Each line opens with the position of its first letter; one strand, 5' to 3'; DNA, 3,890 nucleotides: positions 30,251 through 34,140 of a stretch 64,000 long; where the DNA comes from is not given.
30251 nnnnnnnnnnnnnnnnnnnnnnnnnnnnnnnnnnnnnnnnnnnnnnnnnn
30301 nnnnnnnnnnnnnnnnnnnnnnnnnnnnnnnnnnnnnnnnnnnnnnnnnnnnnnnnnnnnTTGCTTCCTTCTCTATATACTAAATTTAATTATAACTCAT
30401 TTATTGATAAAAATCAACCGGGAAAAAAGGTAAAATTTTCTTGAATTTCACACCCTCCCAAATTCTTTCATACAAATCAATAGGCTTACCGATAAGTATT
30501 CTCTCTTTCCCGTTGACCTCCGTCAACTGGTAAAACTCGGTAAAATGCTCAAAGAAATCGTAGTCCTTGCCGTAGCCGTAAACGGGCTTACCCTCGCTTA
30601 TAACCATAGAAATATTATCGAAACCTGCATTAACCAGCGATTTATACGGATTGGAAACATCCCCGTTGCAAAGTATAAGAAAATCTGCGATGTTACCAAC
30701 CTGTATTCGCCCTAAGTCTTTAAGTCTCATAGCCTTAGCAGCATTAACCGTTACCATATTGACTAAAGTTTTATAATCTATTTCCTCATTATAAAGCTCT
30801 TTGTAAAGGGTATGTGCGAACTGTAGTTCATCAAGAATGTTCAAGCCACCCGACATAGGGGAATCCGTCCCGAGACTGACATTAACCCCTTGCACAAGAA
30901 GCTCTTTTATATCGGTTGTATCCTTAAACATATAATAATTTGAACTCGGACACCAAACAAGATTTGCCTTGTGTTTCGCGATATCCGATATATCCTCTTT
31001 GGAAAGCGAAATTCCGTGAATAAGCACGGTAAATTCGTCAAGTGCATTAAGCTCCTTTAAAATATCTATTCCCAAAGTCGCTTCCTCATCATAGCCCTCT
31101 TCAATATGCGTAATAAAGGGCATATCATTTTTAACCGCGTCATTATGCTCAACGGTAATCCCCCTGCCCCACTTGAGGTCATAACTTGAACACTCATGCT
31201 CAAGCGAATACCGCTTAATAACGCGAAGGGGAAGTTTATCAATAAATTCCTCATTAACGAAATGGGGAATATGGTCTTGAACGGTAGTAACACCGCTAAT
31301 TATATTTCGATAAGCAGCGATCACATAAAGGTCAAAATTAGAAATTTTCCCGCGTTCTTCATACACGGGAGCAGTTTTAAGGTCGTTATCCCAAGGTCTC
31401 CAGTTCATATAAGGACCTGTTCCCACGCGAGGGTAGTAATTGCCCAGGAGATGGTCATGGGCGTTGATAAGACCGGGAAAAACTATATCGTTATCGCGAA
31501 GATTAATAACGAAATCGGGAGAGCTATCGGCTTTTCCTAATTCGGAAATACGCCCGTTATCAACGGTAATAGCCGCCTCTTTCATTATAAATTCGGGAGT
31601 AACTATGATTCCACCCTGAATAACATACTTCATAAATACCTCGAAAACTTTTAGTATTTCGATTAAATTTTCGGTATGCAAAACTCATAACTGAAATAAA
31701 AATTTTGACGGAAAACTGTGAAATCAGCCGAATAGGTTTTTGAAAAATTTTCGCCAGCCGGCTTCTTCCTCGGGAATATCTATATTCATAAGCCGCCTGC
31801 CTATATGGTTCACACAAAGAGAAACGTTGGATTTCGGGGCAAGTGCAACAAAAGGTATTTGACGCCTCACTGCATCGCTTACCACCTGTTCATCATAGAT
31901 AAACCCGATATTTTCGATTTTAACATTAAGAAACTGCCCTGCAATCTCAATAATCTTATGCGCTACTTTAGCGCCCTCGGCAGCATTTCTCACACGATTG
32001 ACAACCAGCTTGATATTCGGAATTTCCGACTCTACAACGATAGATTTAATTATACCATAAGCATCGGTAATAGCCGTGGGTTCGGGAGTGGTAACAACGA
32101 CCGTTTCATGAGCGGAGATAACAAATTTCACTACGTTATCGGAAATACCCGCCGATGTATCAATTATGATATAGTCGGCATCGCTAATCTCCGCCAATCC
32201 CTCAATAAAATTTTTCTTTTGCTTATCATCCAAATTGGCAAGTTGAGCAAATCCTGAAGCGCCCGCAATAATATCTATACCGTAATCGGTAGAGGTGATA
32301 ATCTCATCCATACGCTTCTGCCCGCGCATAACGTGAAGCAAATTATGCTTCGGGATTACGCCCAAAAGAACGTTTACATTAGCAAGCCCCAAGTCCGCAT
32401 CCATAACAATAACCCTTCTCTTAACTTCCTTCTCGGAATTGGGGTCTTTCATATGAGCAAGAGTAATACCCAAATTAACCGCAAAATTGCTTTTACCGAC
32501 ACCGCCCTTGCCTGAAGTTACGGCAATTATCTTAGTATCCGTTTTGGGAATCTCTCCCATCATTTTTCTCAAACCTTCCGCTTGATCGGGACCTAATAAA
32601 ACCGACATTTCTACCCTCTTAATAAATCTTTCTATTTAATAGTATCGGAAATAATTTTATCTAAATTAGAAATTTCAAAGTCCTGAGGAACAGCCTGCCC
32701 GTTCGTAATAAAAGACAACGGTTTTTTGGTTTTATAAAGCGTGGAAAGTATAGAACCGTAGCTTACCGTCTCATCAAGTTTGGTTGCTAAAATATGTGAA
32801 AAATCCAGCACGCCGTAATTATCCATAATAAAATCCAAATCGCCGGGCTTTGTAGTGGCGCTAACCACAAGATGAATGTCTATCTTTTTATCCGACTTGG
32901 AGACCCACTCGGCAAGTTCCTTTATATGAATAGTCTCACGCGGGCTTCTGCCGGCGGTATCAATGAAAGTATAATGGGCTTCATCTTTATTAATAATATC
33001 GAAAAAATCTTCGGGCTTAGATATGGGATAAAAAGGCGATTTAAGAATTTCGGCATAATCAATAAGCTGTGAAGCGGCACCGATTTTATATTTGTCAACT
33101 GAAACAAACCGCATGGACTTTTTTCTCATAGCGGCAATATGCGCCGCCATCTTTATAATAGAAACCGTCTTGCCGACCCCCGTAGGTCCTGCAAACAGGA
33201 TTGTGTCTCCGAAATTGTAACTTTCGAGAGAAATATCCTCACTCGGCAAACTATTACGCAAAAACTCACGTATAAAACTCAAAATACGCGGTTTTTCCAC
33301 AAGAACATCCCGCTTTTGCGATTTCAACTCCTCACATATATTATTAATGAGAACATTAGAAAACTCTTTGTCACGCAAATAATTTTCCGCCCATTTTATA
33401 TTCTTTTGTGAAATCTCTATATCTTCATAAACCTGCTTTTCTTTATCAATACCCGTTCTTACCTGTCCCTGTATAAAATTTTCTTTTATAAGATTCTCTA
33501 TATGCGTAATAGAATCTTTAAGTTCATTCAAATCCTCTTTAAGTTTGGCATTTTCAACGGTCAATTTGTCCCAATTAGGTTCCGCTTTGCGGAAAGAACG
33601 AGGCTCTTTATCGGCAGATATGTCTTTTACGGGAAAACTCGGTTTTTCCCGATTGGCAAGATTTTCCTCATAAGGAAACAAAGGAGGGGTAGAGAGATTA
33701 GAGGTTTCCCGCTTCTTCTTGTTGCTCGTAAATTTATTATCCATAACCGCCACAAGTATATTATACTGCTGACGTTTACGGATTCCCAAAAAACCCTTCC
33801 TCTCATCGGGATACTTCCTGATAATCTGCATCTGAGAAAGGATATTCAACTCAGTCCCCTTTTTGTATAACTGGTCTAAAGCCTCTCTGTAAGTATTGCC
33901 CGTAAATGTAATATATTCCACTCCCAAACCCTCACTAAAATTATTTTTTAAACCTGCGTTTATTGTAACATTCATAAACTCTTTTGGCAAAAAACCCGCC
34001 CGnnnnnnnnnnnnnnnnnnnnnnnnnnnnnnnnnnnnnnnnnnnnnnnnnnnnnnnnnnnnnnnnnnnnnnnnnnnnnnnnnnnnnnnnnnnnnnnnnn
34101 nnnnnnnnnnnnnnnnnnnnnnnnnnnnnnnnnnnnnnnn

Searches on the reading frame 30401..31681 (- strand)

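Call 12: search_protein_families(library=pfam, proteins=[window:30401-31681:-], max_evalue=0.00001)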
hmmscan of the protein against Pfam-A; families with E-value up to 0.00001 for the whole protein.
window:30401-31681:- (426 aa): 2 families
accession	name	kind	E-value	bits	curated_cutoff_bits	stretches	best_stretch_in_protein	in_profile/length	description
PF01979.26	Amidohydro_1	-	9.3e-28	97.9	25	1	191-367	163-345/345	Amidohydrolase family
PF07969.17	Amidohydro_3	-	1.2e-15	58.4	29.7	1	211-368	298-472/472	Amidohydrolase family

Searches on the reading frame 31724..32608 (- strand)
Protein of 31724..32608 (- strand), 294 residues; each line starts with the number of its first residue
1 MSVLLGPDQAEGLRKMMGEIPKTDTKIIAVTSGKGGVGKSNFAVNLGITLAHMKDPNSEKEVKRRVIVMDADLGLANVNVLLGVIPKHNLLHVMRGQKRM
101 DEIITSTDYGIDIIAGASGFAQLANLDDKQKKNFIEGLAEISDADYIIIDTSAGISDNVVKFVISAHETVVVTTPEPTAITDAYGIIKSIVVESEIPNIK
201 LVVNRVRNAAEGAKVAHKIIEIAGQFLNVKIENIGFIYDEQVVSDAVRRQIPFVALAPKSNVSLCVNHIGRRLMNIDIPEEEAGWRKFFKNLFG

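Call 12: search_protein_families(library=pfam, proteins=[window:31724-32608:-], max_evalue=0.00001)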
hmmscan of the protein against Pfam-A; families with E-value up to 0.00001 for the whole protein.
window:31724-32608:- (294 aa): 3 families
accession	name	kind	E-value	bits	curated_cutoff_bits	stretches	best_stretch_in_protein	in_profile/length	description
PF10609.15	ParA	-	1.5e-13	51.2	27.1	1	26-220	4-189/246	NUBPL iron-transfer P-loop NTPase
PF13614.12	AAA_31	-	1.8e-12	48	27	1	25-190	1-164/177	AAA domain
PF01656.29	CbiA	-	1.3e-11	45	25.4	1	28-252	1-124/125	CobQ/CobB/MinD/ParA nucleotide binding domain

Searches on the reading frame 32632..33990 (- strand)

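Call 13: search_protein_families(library=pfam, proteins=[window:32632-33990:-], max_evalue=0.00001)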
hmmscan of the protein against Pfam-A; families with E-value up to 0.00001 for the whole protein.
window:32632-33990:- (452 aa): 1 family
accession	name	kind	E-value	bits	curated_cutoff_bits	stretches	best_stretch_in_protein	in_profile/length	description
PF00448.28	SRP54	-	9.8e-31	107.4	22.7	1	263-449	3-193/196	SRP54-type protein, GTPase domain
